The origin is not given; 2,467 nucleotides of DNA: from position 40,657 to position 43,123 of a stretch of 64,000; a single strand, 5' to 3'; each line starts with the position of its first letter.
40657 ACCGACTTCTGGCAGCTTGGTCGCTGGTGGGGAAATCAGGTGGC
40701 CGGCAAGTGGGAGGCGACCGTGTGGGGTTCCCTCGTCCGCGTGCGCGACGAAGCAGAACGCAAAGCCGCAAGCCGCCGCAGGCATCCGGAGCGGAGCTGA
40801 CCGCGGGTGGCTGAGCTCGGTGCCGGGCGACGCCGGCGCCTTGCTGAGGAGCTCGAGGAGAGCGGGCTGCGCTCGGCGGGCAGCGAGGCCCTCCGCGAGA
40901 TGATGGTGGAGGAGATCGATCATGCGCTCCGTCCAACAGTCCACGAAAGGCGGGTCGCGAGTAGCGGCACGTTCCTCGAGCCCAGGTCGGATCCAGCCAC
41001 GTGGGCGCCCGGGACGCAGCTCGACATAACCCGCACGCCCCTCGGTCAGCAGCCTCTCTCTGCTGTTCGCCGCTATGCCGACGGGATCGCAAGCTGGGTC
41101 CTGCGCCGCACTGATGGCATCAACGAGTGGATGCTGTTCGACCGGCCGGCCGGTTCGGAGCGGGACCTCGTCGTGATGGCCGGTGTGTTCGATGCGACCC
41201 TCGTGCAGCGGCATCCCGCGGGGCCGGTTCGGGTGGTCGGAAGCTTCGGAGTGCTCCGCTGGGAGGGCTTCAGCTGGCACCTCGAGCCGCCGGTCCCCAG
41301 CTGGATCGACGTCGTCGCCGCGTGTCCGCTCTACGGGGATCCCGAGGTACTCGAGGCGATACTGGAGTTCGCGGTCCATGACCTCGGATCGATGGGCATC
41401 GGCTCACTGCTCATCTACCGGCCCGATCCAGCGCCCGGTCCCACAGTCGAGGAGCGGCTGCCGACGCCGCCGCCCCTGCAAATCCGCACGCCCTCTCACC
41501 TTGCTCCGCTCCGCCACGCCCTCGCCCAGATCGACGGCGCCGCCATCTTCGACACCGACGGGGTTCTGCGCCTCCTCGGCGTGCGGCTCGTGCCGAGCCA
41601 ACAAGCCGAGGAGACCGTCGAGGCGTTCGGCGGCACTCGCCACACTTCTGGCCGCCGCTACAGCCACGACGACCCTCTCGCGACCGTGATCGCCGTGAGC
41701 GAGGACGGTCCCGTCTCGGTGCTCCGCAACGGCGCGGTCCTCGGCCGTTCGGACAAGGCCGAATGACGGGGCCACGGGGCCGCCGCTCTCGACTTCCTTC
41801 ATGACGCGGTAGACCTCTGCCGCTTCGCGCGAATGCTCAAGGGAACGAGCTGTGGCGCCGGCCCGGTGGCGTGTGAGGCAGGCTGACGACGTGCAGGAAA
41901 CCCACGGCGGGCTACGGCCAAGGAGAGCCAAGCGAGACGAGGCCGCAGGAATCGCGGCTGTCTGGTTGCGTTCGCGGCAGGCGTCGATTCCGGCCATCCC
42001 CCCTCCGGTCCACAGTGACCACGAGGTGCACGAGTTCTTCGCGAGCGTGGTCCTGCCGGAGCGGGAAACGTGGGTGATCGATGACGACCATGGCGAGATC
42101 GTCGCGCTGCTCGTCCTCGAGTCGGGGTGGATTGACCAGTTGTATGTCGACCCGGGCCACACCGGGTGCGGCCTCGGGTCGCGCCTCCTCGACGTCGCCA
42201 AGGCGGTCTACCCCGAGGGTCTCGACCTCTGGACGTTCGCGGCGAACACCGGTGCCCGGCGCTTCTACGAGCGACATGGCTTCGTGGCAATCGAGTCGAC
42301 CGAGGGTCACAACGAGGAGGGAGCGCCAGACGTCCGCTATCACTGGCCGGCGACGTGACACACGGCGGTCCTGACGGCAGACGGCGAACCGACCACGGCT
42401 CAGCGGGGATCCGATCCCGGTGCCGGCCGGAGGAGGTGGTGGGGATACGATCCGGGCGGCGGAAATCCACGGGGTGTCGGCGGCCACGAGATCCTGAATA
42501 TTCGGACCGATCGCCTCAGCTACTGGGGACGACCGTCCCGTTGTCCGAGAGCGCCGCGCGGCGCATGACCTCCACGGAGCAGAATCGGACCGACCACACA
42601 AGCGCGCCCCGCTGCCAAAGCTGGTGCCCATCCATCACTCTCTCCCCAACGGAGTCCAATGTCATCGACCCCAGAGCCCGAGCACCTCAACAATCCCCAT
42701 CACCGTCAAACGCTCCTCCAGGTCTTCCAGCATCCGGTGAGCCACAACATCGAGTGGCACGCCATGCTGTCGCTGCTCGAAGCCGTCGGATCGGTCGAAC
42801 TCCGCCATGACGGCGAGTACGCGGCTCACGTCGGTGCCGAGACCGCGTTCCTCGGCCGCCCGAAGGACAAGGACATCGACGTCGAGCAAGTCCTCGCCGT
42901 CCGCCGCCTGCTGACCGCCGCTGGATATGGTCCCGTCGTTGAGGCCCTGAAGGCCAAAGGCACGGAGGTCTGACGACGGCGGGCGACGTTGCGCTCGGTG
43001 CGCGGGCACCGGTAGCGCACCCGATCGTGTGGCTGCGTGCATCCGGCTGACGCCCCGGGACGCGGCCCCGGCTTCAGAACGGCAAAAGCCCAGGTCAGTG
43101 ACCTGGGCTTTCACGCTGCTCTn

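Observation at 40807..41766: Orphan diadenylate-cyclase-domain protein with an unrecognised N-terminal domain, in an SRPBCC-DAC-GNAT gene row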

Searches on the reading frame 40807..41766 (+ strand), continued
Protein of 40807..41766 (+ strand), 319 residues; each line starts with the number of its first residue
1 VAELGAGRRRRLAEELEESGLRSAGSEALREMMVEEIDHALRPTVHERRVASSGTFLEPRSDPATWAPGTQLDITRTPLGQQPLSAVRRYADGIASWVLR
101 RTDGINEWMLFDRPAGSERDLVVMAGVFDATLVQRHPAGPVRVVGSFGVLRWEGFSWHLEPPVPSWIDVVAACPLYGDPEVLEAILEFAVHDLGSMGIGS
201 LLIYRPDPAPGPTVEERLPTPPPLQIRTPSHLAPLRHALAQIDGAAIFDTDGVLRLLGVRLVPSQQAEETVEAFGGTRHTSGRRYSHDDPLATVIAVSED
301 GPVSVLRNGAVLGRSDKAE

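Call 86: find_encoding_contigs(protein=window:40807-41766:+, flank=5000, max_places=3)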
Protein window:40807-41766:+ (319 aa): 2 contigs read that carry it; 2 places shown.
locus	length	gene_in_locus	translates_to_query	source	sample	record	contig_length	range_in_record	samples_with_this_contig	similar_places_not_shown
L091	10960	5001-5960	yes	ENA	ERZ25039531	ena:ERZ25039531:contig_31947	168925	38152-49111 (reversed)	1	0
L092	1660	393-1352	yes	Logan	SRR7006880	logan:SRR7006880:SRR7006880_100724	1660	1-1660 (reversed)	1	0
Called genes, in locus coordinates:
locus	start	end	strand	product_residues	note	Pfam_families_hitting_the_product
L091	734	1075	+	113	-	PF12802:MarR_2 (weak), PF13412:HTH_24 (weak)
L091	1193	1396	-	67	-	-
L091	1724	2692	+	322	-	PF00149:Metallophos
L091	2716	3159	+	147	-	-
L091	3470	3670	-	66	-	PF00313:CSD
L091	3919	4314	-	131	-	PF13237:Fer4_10 (faint), PF14697:Fer4_21 (faint), PF13484:Fer4_16 (faint)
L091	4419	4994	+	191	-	PF10604:Polyketide_cyc2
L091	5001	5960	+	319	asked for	PF21753:DACNK, PF02457:DAC (weak)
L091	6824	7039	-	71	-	-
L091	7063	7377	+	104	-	-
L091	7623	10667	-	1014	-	PF03699:UPF0182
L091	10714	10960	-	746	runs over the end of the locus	-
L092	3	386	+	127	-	?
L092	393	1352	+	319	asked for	PF21753:DACNK, PF02457:DAC (weak)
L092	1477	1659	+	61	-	?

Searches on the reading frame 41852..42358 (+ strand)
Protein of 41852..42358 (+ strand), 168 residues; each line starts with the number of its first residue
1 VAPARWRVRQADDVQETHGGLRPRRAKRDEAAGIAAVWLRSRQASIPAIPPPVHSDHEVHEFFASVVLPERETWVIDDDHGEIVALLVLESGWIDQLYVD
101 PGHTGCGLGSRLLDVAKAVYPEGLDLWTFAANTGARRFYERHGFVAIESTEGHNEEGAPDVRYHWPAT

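Call 3: search_protein_families(library=pfam, proteins=[window:41852-42358:+], max_evalue=1)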
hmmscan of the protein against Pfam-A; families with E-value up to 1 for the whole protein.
window:41852-42358:+ (168 aa): 4 families
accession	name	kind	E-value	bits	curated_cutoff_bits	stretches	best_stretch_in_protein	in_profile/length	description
PF00583.31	Acetyltransf_1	-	1.1e-13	51.9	20.7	1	50-144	12-116/116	Acetyltransferase (GNAT) family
PF13508.13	Acetyltransf_7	-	5.1e-13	49.7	27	1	70-145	2-83/84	Acetyltransferase (GNAT) domain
PF13673.13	Acetyltransf_10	-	1e-07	32.4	23.6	1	71-150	31-113/128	Acetyltransferase (GNAT) domain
PF08445.16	FR47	-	5.6e-07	29.9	22.1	1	84-150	13-83/86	FR47-like protein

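Call 4: search_protein_families(library=ncbifam, proteins=[window:41852-42358:+], max_evalue=1)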
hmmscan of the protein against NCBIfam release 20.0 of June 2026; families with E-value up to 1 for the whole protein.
window:41852-42358:+ (168 aa): 9 families
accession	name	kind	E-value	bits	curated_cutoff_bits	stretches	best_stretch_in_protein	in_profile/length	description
NF007807.0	PRK10514.1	equivalog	1.2e-12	48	134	1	24-151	6-129/147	acetyltransferase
NF007853.0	PRK10562.1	equivalog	3.4e-12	46.8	125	1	24-166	3-141/146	N-acetyltransferase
NF000482.1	AAC_3_XI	exception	2.4e-05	24.2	300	1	94-149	78-137/148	aminoglycoside N-acetyltransferase AAC(3)-XI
NF007338.0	PRK09831.1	equivalog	9.6e-05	22.5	146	1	90-148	74-128/150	GNAT family N-acetyltransferase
TIGR01575.1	rimI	equivalog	0.00087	19.4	86.4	1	83-150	43-118/132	ribosomal protein S18-alanine N-acetyltransferase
NF005921.0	PRK07922.1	equivalog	0.0074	15.9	180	1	71-151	46-130/170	amino-acid N-acetyltransferase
NF000359.1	sat3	exception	0.029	14.4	360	1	92-145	96-153/180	streptothricin N-acetyltransferase Sat3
NF040501.1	resist_ArsN2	equivalog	0.079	12.6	125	1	75-149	28-106/133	arsenic resistance N-acetyltransferase ArsN2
NF040503.1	resist_ArsN1a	equivalog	0.14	11.9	170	1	97-148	82-137/159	arsinothricin resistance N-acetyltransferase ArsN1 family A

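Call 52: search_protein_families(library=padloc, proteins=[window:41852-42358:+], max_evalue=0.01)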
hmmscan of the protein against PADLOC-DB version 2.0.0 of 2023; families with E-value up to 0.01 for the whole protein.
window:41852-42358:+ (168 aa): 0 families

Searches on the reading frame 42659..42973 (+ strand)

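Call 3: search_protein_families(library=pfam, proteins=[window:42659-42973:+], max_evalue=1)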
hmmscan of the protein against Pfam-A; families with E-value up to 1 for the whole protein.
window:42659-42973:+ (104 aa): 2 families
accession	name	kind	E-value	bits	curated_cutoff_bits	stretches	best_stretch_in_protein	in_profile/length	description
PF06648.16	AcMNPV_Ac75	-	0.083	13.3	24.4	1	12-50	32-70/122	Autographa californica nuclear polyhedrosis virus (AcMNPV), Ac75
PF05751.16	FixH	-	0.11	13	23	1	29-80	60-111/150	FixH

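Call 4: search_protein_families(library=ncbifam, proteins=[window:42659-42973:+], max_evalue=1)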
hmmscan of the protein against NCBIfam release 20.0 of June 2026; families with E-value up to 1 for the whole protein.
window:42659-42973:+ (104 aa): 2 families
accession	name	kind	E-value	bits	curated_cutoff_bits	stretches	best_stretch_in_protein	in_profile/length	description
NF010058.0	PRK13535.1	equivalog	0.046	12.8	539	1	19-82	74-139/339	erythrose-4-phosphate dehydrogenase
TIGR01532.1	E4PD_g-proteo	equivalog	0.11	11.8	530.55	1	18-82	70-136/325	erythrose-4-phosphate dehydrogenase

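Call 52: search_protein_families(library=padloc, proteins=[window:42659-42973:+], max_evalue=0.01)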
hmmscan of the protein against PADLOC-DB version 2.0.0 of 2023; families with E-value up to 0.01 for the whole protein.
window:42659-42973:+ (104 aa): 0 families
